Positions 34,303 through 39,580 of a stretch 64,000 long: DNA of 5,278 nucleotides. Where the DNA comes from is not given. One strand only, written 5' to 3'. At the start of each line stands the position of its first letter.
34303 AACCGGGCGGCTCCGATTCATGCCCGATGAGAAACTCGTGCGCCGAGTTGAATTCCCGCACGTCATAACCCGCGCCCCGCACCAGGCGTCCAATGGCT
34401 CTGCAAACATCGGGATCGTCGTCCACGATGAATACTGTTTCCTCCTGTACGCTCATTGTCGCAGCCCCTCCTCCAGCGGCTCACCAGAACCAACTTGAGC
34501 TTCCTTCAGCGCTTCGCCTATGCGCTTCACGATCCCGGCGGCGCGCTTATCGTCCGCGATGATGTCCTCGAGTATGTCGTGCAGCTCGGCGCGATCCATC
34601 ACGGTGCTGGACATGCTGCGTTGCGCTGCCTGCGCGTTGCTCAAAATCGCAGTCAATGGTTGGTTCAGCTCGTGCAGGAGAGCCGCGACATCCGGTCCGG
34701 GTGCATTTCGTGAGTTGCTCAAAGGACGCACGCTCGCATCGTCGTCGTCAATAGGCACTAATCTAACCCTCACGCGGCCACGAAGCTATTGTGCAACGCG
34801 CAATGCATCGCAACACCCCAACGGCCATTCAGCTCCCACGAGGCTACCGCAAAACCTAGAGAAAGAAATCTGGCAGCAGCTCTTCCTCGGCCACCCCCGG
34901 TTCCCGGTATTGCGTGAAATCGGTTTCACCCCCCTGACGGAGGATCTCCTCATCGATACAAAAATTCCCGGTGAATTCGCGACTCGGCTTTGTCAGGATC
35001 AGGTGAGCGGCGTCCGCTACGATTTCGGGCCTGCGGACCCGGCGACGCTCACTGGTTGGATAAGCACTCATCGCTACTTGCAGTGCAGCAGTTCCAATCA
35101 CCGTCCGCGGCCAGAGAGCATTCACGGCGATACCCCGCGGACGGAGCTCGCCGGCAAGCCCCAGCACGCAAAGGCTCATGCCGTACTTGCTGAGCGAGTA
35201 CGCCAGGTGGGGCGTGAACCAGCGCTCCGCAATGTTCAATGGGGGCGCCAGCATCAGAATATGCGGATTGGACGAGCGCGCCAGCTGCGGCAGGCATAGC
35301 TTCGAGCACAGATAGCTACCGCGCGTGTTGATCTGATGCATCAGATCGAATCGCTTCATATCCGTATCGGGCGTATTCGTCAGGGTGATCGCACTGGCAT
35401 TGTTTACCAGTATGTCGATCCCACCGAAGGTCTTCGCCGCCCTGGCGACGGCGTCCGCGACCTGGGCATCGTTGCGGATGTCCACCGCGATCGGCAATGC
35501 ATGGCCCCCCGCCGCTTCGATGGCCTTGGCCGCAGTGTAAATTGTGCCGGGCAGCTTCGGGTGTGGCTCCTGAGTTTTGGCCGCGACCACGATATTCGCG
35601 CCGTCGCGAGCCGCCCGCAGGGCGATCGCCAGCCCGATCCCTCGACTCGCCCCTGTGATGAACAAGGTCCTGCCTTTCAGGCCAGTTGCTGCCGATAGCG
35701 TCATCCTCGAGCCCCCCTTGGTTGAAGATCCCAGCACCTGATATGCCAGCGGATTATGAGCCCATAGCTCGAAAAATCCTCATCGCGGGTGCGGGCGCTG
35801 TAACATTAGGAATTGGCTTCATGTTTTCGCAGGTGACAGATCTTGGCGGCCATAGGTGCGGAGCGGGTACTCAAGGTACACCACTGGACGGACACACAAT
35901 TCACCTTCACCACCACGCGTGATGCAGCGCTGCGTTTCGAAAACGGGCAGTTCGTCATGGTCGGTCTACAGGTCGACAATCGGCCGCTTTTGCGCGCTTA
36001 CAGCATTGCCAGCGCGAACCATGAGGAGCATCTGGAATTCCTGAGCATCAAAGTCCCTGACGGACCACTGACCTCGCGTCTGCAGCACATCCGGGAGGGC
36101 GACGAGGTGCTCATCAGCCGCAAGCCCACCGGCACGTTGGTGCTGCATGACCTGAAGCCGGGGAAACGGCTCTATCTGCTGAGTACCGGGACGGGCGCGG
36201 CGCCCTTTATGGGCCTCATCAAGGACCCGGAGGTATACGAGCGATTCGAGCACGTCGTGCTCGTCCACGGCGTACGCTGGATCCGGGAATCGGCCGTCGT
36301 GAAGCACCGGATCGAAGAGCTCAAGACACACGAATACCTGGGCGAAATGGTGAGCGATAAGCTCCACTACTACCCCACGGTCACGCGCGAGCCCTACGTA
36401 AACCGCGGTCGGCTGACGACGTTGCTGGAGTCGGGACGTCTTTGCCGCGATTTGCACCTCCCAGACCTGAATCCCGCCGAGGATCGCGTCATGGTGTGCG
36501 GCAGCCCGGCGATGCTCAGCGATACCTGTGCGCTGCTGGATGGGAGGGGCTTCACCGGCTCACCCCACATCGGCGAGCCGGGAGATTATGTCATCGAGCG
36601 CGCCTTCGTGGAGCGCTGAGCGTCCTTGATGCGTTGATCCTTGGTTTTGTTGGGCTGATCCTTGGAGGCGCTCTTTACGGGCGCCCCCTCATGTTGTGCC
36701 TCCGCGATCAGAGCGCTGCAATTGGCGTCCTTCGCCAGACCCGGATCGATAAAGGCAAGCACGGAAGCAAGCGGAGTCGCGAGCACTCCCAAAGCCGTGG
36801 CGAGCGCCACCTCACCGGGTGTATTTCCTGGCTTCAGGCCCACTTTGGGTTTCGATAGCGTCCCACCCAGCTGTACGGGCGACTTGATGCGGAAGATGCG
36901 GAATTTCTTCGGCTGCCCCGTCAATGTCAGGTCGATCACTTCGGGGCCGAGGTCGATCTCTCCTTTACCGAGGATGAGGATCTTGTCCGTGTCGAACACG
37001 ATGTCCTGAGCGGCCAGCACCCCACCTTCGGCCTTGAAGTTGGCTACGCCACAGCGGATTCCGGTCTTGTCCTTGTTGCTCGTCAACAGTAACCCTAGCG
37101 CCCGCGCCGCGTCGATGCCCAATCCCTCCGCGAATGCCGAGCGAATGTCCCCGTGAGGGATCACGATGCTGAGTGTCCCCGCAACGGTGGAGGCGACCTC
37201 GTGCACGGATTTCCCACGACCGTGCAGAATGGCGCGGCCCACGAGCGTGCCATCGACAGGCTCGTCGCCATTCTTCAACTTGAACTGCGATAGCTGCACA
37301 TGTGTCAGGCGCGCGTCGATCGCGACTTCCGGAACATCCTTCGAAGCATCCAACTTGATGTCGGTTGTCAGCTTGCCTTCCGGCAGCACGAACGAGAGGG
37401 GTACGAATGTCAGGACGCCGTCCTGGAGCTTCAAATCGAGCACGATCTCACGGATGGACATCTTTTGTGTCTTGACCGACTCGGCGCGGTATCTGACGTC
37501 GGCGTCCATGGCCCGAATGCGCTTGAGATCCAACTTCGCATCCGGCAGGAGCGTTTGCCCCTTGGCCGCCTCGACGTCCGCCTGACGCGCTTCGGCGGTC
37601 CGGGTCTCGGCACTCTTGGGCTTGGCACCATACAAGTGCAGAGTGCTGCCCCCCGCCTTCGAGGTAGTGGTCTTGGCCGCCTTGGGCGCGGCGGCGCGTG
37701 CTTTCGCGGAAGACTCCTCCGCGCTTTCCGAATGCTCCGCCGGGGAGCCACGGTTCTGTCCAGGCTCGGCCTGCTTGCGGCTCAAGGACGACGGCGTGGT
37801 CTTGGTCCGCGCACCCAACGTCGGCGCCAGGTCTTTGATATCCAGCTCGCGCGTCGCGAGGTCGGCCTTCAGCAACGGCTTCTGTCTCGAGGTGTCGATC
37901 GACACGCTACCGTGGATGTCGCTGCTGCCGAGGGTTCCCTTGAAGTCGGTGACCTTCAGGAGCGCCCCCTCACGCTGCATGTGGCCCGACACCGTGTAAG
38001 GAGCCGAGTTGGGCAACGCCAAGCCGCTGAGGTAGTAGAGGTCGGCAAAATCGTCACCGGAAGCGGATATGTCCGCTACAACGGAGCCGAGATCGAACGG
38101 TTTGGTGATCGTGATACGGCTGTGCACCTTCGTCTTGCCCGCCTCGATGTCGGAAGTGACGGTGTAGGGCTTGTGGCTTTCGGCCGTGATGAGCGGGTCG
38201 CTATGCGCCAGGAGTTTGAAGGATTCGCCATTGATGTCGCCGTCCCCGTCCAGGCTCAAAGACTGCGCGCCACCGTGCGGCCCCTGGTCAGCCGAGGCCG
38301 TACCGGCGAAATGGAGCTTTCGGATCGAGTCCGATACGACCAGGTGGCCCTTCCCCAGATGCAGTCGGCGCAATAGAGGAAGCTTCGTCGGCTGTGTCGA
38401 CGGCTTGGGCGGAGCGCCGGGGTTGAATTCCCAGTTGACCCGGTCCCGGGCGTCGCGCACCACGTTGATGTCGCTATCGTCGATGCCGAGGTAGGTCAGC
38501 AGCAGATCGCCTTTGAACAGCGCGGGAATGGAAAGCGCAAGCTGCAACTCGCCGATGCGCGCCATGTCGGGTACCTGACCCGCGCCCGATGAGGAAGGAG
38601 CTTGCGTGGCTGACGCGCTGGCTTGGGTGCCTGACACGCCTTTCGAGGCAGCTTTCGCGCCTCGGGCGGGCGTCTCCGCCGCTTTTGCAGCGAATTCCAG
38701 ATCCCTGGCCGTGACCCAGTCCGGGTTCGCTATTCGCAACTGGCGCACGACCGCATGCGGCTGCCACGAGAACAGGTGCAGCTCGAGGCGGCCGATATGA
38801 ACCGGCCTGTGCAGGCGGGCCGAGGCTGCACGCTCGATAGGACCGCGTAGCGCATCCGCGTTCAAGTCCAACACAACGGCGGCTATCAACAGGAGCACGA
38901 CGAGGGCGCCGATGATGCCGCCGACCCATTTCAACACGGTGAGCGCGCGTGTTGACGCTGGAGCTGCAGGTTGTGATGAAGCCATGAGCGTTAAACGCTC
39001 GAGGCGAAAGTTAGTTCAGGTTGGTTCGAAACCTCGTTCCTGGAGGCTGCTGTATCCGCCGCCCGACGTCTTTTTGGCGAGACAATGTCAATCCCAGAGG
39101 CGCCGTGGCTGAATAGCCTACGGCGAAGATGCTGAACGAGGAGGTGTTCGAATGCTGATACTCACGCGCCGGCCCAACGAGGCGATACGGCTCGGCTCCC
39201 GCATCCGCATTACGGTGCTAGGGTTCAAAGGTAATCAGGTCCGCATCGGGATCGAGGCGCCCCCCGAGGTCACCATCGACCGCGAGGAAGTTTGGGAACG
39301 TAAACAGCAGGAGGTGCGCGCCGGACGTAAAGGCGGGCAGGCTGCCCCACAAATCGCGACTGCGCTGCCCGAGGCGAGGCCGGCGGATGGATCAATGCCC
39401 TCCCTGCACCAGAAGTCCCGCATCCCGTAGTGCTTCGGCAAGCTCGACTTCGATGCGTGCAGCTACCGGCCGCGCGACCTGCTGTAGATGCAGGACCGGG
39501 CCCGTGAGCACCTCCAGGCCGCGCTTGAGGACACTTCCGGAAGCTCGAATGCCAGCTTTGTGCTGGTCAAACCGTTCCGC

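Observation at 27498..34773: Hypothesis: the 27.5-34.8 kb genes form one non-canonical multistep phosphorelay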

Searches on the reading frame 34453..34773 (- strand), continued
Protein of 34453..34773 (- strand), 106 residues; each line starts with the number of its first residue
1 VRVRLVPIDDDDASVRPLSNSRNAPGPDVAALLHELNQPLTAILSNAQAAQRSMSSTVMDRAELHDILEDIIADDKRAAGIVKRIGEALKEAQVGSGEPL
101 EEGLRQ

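Call 19: find_related_loci(query=A1, collection=genome_contigs, flank=10000)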
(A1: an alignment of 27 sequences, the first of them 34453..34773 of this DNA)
Query A1 (106 aa) in genome_contigs; peptide patterns used: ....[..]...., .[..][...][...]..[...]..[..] (x = any residue, [..] = any of these).
600 stretches matched a pattern (row limit reached: there are more); 580 encode a relative of the query (tblastn E <= 1e-3); the best 80 are kept; 80 distinct loci.
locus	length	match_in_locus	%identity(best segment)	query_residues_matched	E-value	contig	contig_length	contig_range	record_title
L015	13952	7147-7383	73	14-92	9e-34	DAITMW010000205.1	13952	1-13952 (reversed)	MAG TPA_asm: Steroidobacteraceae bacterium isolate CTOTU9903 NODE_1179_length_13952_cov_8.700871, whole genome shotgun s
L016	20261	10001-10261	67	12-98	5e-33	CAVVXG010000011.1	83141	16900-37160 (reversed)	MAG: uncultured proteobacterium isolate MFD04540.bin.3.53 genome assembly, contig: contig_19669, whole genome shotgun se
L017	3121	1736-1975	59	18-97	3e-25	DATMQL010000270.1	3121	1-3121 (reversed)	MAG TPA_asm: Steroidobacteraceae bacterium isolate SMAG_U12927 k141_168544, whole genome shotgun sequence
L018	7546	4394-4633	58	18-97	1e-22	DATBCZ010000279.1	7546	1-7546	MAG TPA_asm: Steroidobacteraceae bacterium isolate SMAG_U5798 k141_1410370, whole genome shotgun sequence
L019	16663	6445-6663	60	22-92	7e-21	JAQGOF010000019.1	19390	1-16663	MAG: Gammaproteobacteria bacterium isolate RYN_606 scaffold_1649834, whole genome shotgun sequence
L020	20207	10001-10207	63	29-98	3e-20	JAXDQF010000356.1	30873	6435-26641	MAG: Gammaproteobacteria bacterium isolate BP_729 scaffold_936158, whole genome shotgun sequence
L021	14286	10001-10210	54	23-92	4e-19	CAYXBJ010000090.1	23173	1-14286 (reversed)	MAG TPA_asm: uncultured bacterium isolate binchicken_co279_6 genome assembly, contig: k141_718669, whole genome shotgun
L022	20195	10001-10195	55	30-94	2e-18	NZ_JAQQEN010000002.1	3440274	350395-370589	Paraburkholderia fungorum strain RL18-167-BIC-A 2, whole genome shotgun sequence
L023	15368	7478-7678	55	26-92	3e-18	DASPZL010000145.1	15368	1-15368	MAG TPA_asm: Paraburkholderia sp. isolate SMAG_U11618 k141_867695, whole genome shotgun sequence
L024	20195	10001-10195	55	30-94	3e-18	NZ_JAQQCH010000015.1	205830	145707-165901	Paraburkholderia sediminicola strain RL17-340-BIC-B 15, whole genome shotgun sequence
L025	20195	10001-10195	55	30-94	3e-18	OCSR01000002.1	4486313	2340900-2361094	Burkholderia sp. OK233 genome assembly, contig: Ga0066734_12, whole genome shotgun sequence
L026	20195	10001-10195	55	30-94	3e-18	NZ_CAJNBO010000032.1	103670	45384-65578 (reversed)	Paraburkholderia nemoris strain LMG 31836 isolate LMG 31836, whole genome shotgun sequence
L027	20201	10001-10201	55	26-92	4e-18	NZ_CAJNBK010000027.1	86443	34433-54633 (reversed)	Paraburkholderia haematera strain LMG 31837 isolate LMG 31837, whole genome shotgun sequence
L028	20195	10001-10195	55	30-94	4e-18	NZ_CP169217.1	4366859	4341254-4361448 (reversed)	Methylomicrobium lacus strain 22M6SE5-12 chromosome, complete genome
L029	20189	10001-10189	57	30-92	4e-18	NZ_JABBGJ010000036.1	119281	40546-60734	Paraburkholderia polaris strain RP-4-7 contig36, whole genome shotgun sequence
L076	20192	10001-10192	55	31-94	5e-17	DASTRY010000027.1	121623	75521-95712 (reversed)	MAG TPA_asm: Steroidobacteraceae bacterium isolate SMAG_U2266 k141_930456, whole genome shotgun sequence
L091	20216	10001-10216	50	23-94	1e-16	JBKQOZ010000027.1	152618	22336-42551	MAG: Steroidobacteraceae bacterium isolate LAWAr2D2E2F__bin_79 LAWAr2D2E2F_000000077720, whole genome shotgun sequence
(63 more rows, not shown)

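Call 33: search_solved_structures(query=A1, max_evalue=0.001, show_alignments=2)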
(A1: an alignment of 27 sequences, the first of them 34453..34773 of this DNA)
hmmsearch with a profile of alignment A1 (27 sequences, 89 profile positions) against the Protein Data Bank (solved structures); distinct sequences matched with E-value up to 0.001: 3.
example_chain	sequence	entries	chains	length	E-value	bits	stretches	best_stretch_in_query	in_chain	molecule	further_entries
4gcz_A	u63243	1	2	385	1.3e-06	31.4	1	8-80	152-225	Blue-light photoreceptor, Sensor protein fixL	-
8a3u_A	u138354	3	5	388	1.8e-06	30.9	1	8-80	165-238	Putative Sensory box protein,Sensor protein FixL | Putative Sensory box protein,Putative Sensory box protein,Sensor protein FixL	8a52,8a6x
8a7f_A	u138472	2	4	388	1.8e-06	30.9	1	8-80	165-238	Putative Sensory box protein,Sensor protein FixL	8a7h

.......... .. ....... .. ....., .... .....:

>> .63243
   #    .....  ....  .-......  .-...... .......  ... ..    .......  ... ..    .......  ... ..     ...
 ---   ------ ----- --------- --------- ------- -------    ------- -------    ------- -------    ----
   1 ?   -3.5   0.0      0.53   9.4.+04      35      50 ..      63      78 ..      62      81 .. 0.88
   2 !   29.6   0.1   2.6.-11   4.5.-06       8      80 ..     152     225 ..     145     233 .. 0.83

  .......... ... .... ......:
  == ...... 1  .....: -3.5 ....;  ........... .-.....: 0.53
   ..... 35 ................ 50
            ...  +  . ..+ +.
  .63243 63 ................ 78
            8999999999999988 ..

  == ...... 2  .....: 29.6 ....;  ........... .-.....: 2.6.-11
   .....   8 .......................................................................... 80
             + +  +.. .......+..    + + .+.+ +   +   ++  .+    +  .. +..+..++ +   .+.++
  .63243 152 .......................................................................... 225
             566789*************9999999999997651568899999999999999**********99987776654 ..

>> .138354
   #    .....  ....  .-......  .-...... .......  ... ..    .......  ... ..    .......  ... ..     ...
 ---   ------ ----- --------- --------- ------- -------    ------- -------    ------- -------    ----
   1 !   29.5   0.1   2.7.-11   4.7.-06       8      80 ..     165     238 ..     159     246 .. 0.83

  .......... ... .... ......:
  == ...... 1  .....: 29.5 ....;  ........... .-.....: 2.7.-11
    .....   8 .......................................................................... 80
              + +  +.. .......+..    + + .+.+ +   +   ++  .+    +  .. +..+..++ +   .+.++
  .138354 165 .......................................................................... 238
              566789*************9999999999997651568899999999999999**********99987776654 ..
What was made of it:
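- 34453..34773 (-): Gene D: stand-alone DHp (HisKA) protein. The maximal ORF is 106 aa. Orthologues suggest a start at GTG 34731 or TTG 34722, giving about 89-92 aa. The two-helix hairpin core spans 34492-34689 and the His34 codon is at 34672-34674. The stop overlaps the start of C (ATGA). FixL DHp is the closest solved relative (call 33).
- On HisKA / DHp domain (PF00512): A profile of the family hits the FixL DHp in the PDB at E 1e-6 (call 33).
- Closest known: FixL/FixJ-type two-component pairs. Same: D's hairpin is most similar to the FixL-type DHp (4gcz, call 33).
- FixL is the closest solved DHp (call 33).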

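Call 51: find_related_loci(query=A1, collection=metagenome_contigs, flank=10000)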
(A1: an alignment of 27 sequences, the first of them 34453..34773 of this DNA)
Query A1 (106 aa) in metagenome_contigs; peptide patterns used: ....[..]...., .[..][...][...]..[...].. (x = any residue, [..] = any of these).
600 stretches matched a pattern (row limit reached: there are more); 556 encode a relative of the query (tblastn E <= 1e-3); the best 80 are kept; 80 distinct loci.
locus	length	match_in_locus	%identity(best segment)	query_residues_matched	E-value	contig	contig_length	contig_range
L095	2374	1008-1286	70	11-103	4e-37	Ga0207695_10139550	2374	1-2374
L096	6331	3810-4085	69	11-103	8e-35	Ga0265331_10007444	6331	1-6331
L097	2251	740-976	65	12-90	2e-27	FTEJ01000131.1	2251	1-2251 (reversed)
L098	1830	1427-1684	60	12-97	2e-26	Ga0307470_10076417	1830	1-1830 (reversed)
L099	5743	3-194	69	39-103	1e-24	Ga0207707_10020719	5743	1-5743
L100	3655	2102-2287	68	29-90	8e-22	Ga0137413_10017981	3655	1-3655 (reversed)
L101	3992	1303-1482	72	31-90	8e-22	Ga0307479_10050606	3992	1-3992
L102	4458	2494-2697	62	30-97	8e-22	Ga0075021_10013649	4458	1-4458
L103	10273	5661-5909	54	18-97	2e-21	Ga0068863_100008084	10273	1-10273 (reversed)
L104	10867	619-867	54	18-97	2e-21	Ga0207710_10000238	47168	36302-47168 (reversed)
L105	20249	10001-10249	54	18-97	2e-21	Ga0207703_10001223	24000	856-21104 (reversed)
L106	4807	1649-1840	64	32-95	6e-21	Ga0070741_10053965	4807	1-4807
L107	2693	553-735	67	31-91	1e-20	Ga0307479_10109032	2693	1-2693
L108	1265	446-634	65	29-91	1e-20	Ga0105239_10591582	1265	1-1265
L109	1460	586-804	54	30-103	1e-19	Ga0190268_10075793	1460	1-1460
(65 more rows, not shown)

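Call 69: predict_structure(alignment_id=A1)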
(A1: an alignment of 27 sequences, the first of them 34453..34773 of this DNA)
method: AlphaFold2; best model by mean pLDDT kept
length: 106 residues; sequences in the alignment: 27
mean_pLDDT: 77.6   pTM: 0.58
mean pLDDT of the five models: 77.6, 76.9, 76.7, 76.6, 76.5
residues with pLDDT >= 90: 56; 70-90: 10; 50-70: 18; < 50: 22
segments of 3 or more residues with pLDDT < 50: 1-5, 11-14, 18-24, 103-106
pLDDT, mean of each block of 10 residues (from residue 1): 48 48 63 97 98 90 97 99 94 62 47
secondary structure, 60 per line:
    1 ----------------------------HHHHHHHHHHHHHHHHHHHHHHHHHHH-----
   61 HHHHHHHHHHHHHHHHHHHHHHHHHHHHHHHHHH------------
elements in order: H29-55 H61-94
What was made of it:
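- On HisKA / DHp domain (PF00512): The hairpin is predicted with pLDDT above 90 (helices 29-55 and 61-94, call 69).
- The model gives a confident two-helix hairpin (call 69).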

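Call 71: fold_search(model_id=the predicted structure, library=pdb)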
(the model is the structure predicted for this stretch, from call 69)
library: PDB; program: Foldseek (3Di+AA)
matches with E <= 10: 472; with E <= 0.001: 0
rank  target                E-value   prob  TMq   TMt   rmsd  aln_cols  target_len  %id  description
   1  7lbm_i                1.1e-01  1.00  0.50  0.49   4.8        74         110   19  Structure of the human Mediator-bound transcription pre-initiation complex (released 2021-03-24)
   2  4jav_A                1.6e-01  1.00  0.55  0.24   3.9        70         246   26  Structural basis of a rationally rewired protein-protein interface (HK853wt and RR468mutant V13P, L14I, I17M and N21V) (released 2013-09-04)
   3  7upo_A                2.1e-01  1.00  0.55  0.76   1.6        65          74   15  Crystal structure of designed heterotrimeric assembly DHT03 (released 2022-12-14)
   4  5j73_C                2.4e-01  0.99  0.49  0.65   2.4        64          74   16  De novo design of protein homo-oligomers with modular hydrogen bond network-mediated specificity (released 2016-05-25)
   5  6rh7_A                2.9e-01  0.99  0.52  0.24   3.8        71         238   24  Revisiting pH-gated conformational switch. Complex HK853 mutant H260A -RR468 mutant D53A pH 7.5 (released 2020-02-19)
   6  6dkm_C                4.5e-01  0.66  0.36  0.46   4.5        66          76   18  DHD131 (released 2018-12-19)
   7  5u0p_V                4.8e-01  0.69  0.44  0.40   4.5        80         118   14  Cryo-EM structure of the transcriptional Mediator (released 2017-03-08)
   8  9w04_A                5.8e-01  0.95  0.50  0.19   4.1        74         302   15  Cryo-EM structure of TasH-tigRNA-dsDNA complex (released 2026-03-11)
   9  8vaa_K                6.1e-01  0.99  0.51  0.76   1.8        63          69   16  Actin-binding domain of Legionella pneumophila effector LFAT1 (lpg1387) bound to F-actin (released 2024-12-18)
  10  2q0o_D                6.1e-01  0.99  0.53  0.63   1.5        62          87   14  Crystal structure of an anti-activation complex in bacterial quorum sensing (released 2007-09-25)
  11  3abh_A                6.1e-01  0.99  0.58  0.23   1.5        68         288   13  Crystal structure of the EFC/F-BAR domain of human PACSIN2/Syndapin II (2.0 A) (released 2010-04-14)
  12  3lay_J                6.5e-01  0.90  0.51  0.65   7.8        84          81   14  Alpha-Helical barrel formed by the decamer of the zinc resistance-associated protein (STM4172) from Salmonella enteric (released 2010-01-19)
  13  8d06_B                7.0e-01  0.99  0.51  0.79   1.4        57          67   21  Hallucinated C3 protein assembly HALC3_104 (released 2022-09-28)
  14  6bz3_A                7.0e-01  0.97  0.50  0.43   2.5        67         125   13  Complex structure of FAK FAT domain and DCC P3 motif (released 2018-04-04)
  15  2fic_B                7.0e-01  0.96  0.54  0.30   2.5        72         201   18  The crystal structure of the BAR domain from human Bin1/Amphiphysin II and its implications for molecular recognition (released 2006-11-14)
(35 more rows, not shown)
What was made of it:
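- Tried and rejected: Foldseek on the D model (call 71).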

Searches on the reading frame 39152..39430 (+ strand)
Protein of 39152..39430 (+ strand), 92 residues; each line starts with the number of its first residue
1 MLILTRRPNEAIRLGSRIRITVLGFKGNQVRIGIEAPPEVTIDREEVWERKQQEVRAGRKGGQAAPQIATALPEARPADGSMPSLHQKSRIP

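Call 77: search_protein_families(library=pfam, proteins=[window:39152-39430:+], max_evalue=0.00001)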
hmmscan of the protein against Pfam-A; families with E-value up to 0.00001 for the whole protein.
window:39152-39430:+ (92 aa): 1 family
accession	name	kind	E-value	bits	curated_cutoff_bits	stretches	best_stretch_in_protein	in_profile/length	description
PF02599.21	CsrA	-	1.6e-22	79.7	27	1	1-52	1-52/53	Global regulator protein family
